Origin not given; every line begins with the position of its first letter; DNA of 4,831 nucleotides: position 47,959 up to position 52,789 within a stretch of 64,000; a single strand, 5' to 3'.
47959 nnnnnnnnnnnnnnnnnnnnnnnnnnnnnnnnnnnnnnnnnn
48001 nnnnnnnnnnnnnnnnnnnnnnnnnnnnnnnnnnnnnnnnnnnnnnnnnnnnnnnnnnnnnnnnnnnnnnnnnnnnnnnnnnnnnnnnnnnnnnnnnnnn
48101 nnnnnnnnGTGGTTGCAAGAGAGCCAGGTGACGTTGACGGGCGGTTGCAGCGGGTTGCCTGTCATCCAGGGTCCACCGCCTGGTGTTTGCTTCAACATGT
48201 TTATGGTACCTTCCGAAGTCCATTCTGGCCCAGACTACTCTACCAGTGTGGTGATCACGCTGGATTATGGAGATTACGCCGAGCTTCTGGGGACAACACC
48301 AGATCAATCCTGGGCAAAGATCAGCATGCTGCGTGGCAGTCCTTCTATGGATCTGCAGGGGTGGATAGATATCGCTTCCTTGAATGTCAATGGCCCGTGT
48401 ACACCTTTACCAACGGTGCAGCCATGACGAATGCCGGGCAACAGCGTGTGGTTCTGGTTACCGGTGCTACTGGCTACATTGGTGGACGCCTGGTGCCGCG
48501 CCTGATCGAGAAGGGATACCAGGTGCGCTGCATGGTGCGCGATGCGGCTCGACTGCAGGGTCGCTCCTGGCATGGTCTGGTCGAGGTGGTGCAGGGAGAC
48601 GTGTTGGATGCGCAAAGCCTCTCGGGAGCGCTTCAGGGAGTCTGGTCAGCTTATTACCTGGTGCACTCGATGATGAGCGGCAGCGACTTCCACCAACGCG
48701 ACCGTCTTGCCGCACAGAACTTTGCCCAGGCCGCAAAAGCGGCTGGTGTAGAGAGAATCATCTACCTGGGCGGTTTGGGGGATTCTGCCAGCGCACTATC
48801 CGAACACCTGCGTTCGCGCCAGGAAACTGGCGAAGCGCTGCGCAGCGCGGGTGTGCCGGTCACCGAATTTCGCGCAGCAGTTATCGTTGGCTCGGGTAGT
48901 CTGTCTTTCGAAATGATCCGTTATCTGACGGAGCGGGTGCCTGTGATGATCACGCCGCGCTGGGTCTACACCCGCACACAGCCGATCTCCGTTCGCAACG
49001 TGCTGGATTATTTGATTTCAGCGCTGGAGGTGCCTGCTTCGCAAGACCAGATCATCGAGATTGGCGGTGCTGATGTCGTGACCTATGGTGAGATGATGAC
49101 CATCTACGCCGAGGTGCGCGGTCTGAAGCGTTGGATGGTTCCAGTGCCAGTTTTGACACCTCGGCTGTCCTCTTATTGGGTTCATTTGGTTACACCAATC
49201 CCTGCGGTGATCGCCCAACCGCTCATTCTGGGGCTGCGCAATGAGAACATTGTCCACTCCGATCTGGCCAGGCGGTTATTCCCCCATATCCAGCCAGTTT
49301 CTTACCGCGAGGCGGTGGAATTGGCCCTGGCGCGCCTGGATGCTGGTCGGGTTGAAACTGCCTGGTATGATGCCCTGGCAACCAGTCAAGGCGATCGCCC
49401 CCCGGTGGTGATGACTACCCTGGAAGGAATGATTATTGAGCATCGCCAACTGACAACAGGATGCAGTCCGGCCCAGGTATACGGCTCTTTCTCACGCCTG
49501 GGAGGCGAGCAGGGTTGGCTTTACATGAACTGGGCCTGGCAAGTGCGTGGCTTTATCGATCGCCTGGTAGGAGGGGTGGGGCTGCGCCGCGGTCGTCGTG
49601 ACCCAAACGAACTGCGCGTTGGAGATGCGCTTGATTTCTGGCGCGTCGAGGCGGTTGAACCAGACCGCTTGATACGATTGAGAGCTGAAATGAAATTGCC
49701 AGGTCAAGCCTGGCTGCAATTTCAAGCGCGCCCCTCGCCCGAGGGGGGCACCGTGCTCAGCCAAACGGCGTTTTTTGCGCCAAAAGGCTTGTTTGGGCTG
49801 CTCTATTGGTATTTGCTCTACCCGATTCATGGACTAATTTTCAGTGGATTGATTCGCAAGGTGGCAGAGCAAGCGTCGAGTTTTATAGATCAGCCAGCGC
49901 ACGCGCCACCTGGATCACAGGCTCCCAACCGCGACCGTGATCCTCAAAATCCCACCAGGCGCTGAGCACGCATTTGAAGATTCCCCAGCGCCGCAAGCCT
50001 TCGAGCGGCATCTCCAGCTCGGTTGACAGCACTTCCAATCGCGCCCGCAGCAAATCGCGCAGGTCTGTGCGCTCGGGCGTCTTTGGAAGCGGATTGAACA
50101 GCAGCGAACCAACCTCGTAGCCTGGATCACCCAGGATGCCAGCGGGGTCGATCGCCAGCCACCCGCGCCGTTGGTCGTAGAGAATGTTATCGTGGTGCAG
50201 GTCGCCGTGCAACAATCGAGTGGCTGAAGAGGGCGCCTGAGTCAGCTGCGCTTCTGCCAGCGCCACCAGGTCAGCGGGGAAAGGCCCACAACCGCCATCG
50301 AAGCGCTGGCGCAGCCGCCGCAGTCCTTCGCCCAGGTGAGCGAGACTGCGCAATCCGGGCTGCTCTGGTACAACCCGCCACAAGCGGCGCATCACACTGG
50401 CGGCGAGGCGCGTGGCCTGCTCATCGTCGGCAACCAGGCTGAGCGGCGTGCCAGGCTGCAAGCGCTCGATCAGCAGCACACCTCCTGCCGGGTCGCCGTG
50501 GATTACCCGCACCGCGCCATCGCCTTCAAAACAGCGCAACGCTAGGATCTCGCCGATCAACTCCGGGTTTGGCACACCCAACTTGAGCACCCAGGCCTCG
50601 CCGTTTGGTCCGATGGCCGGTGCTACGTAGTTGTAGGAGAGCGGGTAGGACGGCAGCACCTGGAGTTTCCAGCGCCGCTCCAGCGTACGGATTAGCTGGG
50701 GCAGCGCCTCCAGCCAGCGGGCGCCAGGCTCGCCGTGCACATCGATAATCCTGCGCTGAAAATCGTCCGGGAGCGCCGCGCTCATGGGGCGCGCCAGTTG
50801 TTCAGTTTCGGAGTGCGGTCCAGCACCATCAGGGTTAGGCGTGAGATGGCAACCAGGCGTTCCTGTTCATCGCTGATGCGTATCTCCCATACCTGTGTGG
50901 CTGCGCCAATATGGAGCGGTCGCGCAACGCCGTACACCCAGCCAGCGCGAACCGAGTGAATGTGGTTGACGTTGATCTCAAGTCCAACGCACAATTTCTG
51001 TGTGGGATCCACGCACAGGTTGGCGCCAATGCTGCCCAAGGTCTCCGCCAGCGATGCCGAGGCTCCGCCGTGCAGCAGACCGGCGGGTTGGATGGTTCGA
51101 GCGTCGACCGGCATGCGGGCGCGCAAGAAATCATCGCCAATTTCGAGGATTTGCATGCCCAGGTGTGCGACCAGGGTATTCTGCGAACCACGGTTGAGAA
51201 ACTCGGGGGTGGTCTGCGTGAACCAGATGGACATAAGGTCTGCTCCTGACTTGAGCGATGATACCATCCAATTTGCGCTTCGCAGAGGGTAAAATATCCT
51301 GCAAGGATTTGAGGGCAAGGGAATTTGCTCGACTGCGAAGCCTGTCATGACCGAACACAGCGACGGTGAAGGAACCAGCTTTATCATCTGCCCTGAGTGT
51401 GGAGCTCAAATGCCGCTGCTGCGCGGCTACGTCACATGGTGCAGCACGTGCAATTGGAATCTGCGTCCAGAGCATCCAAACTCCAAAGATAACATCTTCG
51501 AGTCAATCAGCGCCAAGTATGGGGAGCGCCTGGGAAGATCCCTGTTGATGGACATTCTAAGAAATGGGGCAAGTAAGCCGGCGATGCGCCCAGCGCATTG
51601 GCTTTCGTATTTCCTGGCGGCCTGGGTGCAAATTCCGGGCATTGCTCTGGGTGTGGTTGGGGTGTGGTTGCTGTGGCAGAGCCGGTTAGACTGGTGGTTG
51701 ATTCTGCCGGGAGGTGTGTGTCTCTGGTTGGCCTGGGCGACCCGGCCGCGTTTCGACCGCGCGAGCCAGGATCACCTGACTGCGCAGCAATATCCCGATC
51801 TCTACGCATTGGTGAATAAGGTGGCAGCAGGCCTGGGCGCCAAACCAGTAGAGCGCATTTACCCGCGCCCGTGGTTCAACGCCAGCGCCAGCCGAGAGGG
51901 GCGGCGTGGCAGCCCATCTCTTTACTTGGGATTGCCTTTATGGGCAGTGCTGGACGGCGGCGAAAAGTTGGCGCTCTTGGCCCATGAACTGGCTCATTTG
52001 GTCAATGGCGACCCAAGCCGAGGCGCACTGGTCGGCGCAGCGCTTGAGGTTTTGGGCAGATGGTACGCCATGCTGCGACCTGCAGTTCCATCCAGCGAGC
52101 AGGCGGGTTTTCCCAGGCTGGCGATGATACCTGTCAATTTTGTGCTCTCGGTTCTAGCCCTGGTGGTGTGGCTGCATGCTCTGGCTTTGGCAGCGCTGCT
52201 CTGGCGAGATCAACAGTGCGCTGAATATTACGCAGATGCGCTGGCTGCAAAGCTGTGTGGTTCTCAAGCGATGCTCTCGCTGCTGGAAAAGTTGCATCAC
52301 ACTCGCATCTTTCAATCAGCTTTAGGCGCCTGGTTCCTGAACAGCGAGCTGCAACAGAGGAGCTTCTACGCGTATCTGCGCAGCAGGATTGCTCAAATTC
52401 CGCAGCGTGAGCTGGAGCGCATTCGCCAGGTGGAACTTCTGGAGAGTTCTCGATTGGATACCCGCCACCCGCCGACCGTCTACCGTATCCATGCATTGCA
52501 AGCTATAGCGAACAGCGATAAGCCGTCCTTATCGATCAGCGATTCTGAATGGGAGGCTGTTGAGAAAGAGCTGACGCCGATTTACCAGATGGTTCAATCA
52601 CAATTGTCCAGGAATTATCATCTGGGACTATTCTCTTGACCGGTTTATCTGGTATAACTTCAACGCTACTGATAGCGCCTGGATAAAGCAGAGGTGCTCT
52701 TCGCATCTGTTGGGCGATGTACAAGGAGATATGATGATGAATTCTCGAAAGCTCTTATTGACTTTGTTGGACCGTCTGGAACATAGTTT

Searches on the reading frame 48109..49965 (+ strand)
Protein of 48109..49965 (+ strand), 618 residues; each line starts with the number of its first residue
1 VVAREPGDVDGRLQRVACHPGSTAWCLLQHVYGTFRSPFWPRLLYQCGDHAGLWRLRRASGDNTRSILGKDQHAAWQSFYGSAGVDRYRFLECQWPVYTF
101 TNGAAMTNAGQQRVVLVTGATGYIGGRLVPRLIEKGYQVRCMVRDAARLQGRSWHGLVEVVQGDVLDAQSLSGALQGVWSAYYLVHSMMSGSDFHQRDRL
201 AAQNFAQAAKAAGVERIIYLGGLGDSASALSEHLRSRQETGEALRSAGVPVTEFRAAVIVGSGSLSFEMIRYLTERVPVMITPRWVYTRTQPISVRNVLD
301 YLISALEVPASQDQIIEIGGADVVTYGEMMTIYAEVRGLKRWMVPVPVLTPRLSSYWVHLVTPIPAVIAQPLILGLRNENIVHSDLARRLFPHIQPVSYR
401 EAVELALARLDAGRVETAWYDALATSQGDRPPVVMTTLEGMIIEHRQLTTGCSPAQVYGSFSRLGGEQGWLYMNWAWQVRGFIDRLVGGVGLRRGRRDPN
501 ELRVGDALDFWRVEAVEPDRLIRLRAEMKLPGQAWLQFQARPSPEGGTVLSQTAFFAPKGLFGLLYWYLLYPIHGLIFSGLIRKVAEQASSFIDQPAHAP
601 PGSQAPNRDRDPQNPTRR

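Call 13: search_protein_families(library=pfam, proteins=[window:48109-49965:+])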
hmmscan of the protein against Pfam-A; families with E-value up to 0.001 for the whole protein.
window:48109-49965:+ (618 aa): 7 families
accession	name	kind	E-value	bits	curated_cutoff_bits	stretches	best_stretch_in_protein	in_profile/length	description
PF11066.14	DUF2867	-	4.5e-36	124.7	27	1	448-580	13-141/142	Protein of unknown function (DUF2867)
PF13460.12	NAD_binding_10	-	8.8e-19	68.5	27.2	1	119-229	1-105/184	NAD(P)H-binding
PF05368.20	NmrA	-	1.5e-17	64.6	27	1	113-258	3-152/298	NmrA-like family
PF01370.27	Epimerase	-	7.7e-11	42.3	20.9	1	115-221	1-114/240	NAD dependent epimerase/dehydratase family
PF01073.25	3Beta_HSD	-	2.8e-07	30.3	22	1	116-220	1-114/280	3-beta hydroxysteroid dehydrogenase/isomerase family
PF16363.11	GDP_Man_Dehyd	-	1.6e-06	28.3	27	1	116-177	1-73/332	GDP-mannose 4,6 dehydratase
PF00106.31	adh_short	-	0.00077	19.4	26.6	0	113-188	1-81/195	short chain dehydrogenase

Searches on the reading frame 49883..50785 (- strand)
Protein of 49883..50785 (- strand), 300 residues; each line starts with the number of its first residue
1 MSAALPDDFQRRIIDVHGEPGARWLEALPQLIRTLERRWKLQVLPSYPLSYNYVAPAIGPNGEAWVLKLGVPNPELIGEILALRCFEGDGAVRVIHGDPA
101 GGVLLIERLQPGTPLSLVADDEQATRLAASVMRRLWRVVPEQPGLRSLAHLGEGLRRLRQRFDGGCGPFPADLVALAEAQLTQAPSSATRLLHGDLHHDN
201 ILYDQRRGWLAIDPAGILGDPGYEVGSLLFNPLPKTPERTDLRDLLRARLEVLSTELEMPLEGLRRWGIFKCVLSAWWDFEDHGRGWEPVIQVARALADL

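Call 61: search_protein_families(library=pfam, proteins=[window:49883-50785:-], max_evalue=0.00001)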
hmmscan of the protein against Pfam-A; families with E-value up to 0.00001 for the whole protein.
window:49883-50785:- (300 aa): 2 families
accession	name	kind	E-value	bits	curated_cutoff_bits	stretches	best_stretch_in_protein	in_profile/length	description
PF04655.20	APH_6_hur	-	7.1e-40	137.4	27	1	59-281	23-250/252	Aminoglycoside/hydroxyurea antibiotic resistance kinase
PF01636.29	APH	-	2.1e-10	41.2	23.2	1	89-250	70-230/239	Phosphotransferase enzyme family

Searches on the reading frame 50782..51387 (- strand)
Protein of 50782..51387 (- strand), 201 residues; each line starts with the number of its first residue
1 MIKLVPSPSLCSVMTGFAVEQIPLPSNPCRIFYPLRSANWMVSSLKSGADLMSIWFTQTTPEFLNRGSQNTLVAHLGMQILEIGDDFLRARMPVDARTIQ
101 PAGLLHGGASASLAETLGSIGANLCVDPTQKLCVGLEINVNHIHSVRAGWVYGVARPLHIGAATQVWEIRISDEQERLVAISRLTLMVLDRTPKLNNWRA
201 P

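Call 61: search_protein_families(library=pfam, proteins=[window:50782-51387:-], max_evalue=0.00001)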
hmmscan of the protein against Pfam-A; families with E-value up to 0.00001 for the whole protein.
window:50782-51387:- (201 aa): 1 family
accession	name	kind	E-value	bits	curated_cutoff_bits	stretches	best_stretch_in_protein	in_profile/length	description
PF03061.28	4HBT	-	3.3e-17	63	20.6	1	103-180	2-79/79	Thioesterase superfamily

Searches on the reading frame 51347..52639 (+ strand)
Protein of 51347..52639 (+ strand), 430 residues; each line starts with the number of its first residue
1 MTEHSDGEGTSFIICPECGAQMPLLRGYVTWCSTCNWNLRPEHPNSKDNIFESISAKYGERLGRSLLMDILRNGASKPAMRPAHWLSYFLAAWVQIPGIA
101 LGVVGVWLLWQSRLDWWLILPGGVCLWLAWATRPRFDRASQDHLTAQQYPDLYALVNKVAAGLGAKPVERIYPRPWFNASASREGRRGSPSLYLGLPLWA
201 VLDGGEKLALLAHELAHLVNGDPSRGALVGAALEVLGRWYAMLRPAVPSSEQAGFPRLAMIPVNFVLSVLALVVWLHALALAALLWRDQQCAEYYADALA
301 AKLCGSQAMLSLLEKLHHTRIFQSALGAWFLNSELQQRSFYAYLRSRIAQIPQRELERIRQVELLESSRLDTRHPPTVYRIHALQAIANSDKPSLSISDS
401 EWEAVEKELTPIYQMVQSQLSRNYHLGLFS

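Call 61: search_protein_families(library=pfam, proteins=[window:51347-52639:+], max_evalue=0.00001)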
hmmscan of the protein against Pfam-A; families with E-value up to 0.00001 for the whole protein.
window:51347-52639:+ (430 aa): 1 family
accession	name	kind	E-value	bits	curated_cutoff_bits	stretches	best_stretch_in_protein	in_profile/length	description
PF01435.24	Peptidase_M48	-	5.8e-10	39.7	20.3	1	198-387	55-185/186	Peptidase family M48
